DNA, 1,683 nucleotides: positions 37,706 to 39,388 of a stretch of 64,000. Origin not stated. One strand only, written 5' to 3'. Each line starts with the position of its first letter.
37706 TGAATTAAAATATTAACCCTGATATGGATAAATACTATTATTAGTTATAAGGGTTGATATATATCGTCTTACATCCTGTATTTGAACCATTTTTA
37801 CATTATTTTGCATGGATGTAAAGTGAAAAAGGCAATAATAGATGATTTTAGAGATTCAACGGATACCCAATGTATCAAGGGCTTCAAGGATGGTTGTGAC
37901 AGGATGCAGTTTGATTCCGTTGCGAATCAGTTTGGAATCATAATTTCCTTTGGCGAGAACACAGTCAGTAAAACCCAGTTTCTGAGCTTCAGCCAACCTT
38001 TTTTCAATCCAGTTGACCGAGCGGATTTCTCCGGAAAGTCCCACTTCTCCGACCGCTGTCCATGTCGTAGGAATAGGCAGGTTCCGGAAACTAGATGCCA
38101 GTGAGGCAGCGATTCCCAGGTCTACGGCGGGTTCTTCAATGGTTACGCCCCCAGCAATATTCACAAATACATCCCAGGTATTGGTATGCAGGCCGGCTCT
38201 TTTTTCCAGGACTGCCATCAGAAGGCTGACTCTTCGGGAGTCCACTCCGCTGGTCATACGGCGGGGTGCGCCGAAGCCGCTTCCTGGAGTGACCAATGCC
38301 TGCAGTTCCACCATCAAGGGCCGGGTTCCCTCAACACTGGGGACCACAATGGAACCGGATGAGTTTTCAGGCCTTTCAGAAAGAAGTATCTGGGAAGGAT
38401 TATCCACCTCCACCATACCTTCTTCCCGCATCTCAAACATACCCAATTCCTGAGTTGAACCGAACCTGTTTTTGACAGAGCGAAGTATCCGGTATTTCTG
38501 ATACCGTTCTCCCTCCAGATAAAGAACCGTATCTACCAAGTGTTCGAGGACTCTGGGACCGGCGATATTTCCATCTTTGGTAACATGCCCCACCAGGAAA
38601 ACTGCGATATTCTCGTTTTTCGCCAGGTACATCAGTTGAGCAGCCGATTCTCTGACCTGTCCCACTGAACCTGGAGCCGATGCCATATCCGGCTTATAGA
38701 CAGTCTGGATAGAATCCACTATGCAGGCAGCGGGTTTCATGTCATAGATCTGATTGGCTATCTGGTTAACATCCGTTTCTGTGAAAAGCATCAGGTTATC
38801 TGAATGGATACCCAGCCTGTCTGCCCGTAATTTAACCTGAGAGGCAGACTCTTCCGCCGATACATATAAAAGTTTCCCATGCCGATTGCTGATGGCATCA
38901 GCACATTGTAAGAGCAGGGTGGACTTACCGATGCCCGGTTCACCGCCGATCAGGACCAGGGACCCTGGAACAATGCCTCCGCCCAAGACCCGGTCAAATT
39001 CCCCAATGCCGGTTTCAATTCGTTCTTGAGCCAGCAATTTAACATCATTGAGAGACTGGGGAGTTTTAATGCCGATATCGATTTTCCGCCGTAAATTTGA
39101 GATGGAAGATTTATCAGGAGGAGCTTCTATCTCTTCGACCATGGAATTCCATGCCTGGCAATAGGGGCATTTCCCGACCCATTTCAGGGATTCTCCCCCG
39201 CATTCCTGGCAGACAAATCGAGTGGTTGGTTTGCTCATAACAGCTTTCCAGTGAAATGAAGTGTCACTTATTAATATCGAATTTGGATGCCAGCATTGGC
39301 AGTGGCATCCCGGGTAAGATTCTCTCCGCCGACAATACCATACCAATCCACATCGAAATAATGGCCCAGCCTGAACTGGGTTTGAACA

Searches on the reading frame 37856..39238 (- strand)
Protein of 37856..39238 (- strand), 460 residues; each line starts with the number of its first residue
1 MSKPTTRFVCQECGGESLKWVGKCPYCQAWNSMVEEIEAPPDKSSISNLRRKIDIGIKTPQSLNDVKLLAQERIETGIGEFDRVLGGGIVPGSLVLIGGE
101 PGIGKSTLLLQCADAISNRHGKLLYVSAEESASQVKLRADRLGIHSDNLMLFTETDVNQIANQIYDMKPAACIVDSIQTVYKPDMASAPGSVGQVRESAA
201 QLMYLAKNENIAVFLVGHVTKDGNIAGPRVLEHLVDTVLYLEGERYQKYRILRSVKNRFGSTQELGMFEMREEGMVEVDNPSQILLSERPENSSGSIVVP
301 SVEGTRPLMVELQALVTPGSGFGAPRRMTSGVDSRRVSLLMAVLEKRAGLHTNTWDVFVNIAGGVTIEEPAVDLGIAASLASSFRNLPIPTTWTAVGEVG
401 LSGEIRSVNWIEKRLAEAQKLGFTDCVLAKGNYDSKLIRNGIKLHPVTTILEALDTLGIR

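Call 56: search_protein_families(library=ncbifam, proteins=[window:37856-39238:-], max_evalue=0.01)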
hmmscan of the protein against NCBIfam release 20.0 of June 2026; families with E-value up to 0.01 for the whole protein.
window:37856-39238:- (460 aa): 31 families (the best 25 are shown)
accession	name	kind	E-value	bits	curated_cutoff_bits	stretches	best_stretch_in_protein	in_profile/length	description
TIGR00416.1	sms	equivalog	4.5e-182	605.8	403.05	1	1-454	1-454/454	DNA repair protein RadA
NF006799.0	PRK09302.1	equivalog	7.5e-16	57.8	408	1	70-258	251-451/515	circadian clock protein KaiC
TIGR02902.1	spore_lonB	equivalog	2.8e-15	55.9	723.3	1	338-456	410-529/531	ATP-dependent protease LonB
TIGR03881.1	KaiC_arch_4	hypoth_equivalog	1.3e-11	44.7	247.8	1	72-148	1-77/231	KaiC domain-containing protein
TIGR02237.1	recomb_radB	equivalog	2.1e-10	40.8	172.4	1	82-274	2-208/210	DNA repair and recombination protein RadB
TIGR02903.1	spore_lon_C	equivalog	2.4e-09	36.3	678.8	1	341-455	497-612/615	Lon family ATP-dependent protease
TIGR03600.1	phage_DnaB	exception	2.6e-09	36.6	498.65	1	74-173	177-280/421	phage replicative helicase, DnaB family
NF006861.0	PRK09361.1-1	equivalog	9.4e-09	35.1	278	1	71-281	2-233/235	DNA repair and recombination protein RadB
TIGR03877.1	thermo_KaiC_1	hypoth_equivalog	2.2e-07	30.6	307.25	1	72-143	2-73/238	KaiC domain-containing protein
NF004723.0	PRK06067.1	subfamily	9e-07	28.6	194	1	71-144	13-86/243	flagellar accessory protein FlaH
TIGR00665.1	DnaB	equivalog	1.3e-06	27.5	385.25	1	71-180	175-288/435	replicative DNA helicase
NF005852.0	PRK07773.1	equivalog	4.3e-06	25.3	780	1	71-138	197-264/886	replicative DNA helicase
NF006306.0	PRK08506.1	equivalog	1.9e-05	23.5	596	1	74-140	175-242/472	replicative DNA helicase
NF052589.1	ArlH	equivalog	2.6e-05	24.1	215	1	79-132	7-60/229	archaellum protein ArlH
NF003301.0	PRK04301.1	equivalog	2.8e-05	23.5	259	1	36-117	45-126/316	DNA repair and recombination protein RadA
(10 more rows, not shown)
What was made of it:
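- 37856..39238 (-): radA (sms), 32 nt downstream of mlaD, probably co-transcribed. TIGR00416 E = 4.5e-182 (call 56).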
